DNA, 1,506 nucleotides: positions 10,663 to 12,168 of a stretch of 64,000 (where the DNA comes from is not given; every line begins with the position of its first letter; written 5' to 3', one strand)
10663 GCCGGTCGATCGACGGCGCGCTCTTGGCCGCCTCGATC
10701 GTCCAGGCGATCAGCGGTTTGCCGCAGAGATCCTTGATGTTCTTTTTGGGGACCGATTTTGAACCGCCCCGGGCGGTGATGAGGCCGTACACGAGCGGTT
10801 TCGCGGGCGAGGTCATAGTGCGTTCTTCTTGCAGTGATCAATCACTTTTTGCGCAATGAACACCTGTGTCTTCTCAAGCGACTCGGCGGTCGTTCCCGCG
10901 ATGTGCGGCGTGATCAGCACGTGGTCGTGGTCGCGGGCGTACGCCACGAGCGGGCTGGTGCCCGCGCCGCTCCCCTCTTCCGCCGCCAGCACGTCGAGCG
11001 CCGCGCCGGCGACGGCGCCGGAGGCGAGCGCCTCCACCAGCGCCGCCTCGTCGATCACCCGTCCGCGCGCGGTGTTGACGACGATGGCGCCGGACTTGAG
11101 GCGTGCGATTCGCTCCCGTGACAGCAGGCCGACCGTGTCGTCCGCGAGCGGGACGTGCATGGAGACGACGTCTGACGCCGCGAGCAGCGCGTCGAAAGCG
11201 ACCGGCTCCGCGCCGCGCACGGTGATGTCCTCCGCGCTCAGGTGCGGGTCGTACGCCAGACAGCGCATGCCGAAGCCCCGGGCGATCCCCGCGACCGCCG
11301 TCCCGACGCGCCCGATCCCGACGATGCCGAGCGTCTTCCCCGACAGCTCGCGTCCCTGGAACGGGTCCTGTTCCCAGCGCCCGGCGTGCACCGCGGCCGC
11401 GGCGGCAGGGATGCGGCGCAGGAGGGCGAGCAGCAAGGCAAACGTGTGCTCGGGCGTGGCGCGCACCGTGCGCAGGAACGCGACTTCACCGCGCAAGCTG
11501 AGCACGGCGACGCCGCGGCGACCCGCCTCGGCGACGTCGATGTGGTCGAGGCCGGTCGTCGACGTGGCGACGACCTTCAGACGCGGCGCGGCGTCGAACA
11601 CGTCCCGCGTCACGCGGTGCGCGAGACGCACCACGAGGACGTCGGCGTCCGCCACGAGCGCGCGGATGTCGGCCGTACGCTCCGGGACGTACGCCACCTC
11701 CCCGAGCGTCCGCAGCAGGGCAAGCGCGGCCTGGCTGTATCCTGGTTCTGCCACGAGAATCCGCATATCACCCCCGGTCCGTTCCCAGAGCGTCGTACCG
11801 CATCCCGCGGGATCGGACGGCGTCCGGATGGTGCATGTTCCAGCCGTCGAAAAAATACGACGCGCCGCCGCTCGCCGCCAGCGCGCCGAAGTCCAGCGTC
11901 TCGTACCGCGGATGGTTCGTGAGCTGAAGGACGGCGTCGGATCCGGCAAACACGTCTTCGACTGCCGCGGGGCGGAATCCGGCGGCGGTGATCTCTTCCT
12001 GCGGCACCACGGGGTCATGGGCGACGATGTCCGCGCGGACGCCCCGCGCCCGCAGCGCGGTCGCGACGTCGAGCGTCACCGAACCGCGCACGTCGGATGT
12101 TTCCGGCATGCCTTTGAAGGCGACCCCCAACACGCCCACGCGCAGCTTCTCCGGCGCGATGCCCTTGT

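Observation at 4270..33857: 27-gene, ~29.6-kb co-directional glycan super-cluster with eight methyltransferases and two merged amino-sugar pathways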

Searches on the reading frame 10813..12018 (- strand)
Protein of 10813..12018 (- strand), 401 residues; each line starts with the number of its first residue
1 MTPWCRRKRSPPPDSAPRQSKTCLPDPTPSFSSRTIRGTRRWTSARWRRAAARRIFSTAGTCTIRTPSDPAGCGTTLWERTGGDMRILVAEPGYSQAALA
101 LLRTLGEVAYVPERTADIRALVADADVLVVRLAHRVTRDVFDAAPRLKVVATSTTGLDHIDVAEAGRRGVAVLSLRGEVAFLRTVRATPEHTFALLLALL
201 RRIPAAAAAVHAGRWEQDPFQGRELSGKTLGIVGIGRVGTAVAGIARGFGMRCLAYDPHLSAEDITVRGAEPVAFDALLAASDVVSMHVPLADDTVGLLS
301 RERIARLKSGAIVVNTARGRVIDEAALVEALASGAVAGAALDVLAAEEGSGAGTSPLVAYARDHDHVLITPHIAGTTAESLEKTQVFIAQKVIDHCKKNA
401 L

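Call 4: search_protein_families(library=pfam, proteins=[window:10813-12018:-], max_evalue=0.001)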
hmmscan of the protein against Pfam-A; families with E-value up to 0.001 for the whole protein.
window:10813-12018:- (401 aa): 2 families
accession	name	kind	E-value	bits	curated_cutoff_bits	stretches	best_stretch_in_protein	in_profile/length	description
PF02826.25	2-Hacid_dh_C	-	6.1e-57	192.3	25.1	1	193-374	1-178/178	D-isomer specific 2-hydroxyacid dehydrogenase, NAD binding domain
PF00389.36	2-Hacid_dh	-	8.3e-17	61.6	24.6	1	88-397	2-125/134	D-isomer specific 2-hydroxyacid dehydrogenase, catalytic domain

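Call 8: search_protein_families(library=ncbifam, proteins=[window:10813-12018:-], max_evalue=0.001)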
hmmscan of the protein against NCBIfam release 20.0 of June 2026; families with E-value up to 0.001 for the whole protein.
window:10813-12018:- (401 aa): 21 families
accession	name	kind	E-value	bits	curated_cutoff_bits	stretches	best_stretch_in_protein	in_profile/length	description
TIGR01327.1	PGDH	equivalog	1.9e-76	257.9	454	1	87-398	2-303/525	phosphoglycerate dehydrogenase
NF009714.1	PRK13243.1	equivalog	3.5e-61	207.4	455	1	121-396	42-313/332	glyoxylate reductase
NF008759.0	PRK11790.1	equivalog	1.2e-55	188.8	404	1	115-398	45-319/410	phosphoglycerate dehydrogenase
NF005069.0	PRK06487.1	equivalog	2.1e-52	178.2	448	1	114-389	38-304/320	2-hydroxyacid dehydrogenase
NF000492.1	vanH_gen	exception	1.1e-44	152.7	540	1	147-384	67-299/312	D-lactate dehydrogenase VanH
NF006263.0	PRK08410.1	equivalog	2e-44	152.2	389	1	96-393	13-304/311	D-2-hydroxyacid dehydrogenase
NF005387.0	PRK06932.1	equivalog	8.5e-43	146.5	492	1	119-392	39-306/314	2-hydroxyacid dehydrogenase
NF001309.0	PRK00257.1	equivalog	1.2e-39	136.4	434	2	221-393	110-275/379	4-phosphoerythronate dehydrogenase PdxB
NF011938.0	PRK15409.1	equivalog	3.9e-39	134.6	492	1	112-381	33-294/324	glyoxylate/hydroxypyruvate reductase GhrB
NF000371.1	vanH_Agroup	exception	3.6e-38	131.6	700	1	147-386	72-306/322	VanH-A/VanH-Pt family D-lactate dehydrogenase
NF000128.1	vanH-Sc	exception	3.9e-36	124.8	650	1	126-350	64-278/337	D-lactate dehydrogenase VanH-Sc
NF000112.1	vanH-Amyco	exception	4.7e-36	124.7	625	1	136-383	83-327/348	VanH-AOV family D-lactate dehydrogenase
NF005750.0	PRK07574.1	equivalog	7.3e-36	124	329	1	122-382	88-343/386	NAD-dependent formate dehydrogenase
NF000151.1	vanH-Ac1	exception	1.8e-35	122.9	750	1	149-379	105-331/351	D-lactate dehydrogenase VanH-Ac1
NF000004.1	vanH-D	exception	3.9e-35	121.5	550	1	147-379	73-300/323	D-lactate dehydrogenase VanH-D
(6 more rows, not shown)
